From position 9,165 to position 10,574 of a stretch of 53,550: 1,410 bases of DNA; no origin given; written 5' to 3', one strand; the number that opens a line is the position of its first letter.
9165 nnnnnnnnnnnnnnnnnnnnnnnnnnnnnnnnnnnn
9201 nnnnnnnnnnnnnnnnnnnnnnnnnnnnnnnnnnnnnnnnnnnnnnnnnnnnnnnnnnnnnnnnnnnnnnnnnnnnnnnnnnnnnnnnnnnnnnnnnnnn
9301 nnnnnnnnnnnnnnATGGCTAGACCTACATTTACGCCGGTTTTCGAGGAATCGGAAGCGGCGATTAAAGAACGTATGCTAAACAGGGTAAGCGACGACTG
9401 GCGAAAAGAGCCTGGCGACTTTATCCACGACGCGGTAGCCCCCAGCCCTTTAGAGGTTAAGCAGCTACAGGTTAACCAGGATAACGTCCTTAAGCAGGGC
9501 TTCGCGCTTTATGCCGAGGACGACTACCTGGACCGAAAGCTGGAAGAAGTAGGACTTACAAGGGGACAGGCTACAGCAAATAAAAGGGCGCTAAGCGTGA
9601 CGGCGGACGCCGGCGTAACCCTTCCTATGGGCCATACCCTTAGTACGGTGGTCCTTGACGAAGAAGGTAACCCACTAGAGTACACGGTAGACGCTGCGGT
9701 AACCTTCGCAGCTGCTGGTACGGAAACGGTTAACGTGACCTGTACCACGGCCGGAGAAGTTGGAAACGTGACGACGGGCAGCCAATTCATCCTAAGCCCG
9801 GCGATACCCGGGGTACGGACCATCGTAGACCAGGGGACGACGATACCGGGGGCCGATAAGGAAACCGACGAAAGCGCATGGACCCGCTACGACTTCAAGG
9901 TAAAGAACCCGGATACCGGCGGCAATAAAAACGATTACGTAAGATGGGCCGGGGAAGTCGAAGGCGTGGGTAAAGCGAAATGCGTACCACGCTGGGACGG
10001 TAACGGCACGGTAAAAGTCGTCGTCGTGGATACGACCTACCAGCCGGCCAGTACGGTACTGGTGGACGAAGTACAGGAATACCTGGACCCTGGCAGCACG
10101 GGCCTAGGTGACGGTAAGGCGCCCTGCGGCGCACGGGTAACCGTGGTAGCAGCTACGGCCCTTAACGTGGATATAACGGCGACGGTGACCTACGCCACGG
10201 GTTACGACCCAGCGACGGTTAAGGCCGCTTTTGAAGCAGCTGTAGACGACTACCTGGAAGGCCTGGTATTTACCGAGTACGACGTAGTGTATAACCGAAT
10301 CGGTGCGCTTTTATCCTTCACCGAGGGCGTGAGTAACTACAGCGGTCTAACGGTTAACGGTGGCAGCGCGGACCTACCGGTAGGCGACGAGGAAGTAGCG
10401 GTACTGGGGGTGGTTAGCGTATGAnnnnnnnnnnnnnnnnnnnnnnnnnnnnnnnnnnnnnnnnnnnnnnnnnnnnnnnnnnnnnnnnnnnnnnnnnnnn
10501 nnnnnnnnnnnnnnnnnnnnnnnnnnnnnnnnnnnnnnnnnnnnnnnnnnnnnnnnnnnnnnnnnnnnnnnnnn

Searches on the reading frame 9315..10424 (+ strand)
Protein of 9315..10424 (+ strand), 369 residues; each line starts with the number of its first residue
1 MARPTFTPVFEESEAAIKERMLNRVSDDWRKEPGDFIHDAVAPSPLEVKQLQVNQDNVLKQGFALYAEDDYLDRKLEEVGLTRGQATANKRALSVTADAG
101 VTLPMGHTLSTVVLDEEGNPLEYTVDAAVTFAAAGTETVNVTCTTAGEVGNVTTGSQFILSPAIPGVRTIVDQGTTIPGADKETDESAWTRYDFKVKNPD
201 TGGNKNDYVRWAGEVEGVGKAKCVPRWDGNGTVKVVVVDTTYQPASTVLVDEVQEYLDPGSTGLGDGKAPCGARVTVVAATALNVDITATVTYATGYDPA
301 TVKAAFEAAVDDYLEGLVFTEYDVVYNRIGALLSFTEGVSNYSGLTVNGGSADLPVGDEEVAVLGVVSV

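Call 37: find_related_loci(query=window:9315-10424:+, collection=viral_contigs, flank=10000)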
Query window:9315-10424:+ (369 aa) in viral_contigs; peptide patterns used: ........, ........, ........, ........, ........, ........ (x = any residue, [..] = any of these).
66 stretches matched a pattern; 19 encode a relative of the query (tblastn E <= 1e-3); 18 distinct loci.
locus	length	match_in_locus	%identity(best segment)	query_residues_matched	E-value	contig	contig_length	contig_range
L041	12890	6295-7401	99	1-369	0e+0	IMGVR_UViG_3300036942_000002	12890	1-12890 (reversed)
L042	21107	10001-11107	99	1-369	0e+0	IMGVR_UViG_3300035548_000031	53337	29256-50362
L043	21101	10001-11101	64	3-368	6e-160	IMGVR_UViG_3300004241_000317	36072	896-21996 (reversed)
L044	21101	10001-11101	64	3-368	6e-160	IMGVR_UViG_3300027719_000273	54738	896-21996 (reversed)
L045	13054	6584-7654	64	1-358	6e-146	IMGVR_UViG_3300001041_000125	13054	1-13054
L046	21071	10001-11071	64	1-358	6e-146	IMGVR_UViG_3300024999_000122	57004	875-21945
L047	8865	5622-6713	63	1-362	1e-143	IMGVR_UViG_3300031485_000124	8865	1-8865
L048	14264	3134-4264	58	2-368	1e-143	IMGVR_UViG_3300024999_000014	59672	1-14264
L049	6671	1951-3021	62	1-358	5e-141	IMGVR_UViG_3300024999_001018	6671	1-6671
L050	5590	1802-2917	63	3-368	3e-139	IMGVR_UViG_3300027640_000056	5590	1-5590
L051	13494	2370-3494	55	3-369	2e-133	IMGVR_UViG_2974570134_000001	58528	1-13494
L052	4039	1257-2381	55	3-369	2e-132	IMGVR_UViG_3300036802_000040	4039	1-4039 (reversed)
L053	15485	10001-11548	58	3-369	3e-104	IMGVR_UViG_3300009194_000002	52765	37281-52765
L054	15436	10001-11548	58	3-369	3e-104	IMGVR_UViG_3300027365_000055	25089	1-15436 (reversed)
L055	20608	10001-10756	25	56-314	4e-8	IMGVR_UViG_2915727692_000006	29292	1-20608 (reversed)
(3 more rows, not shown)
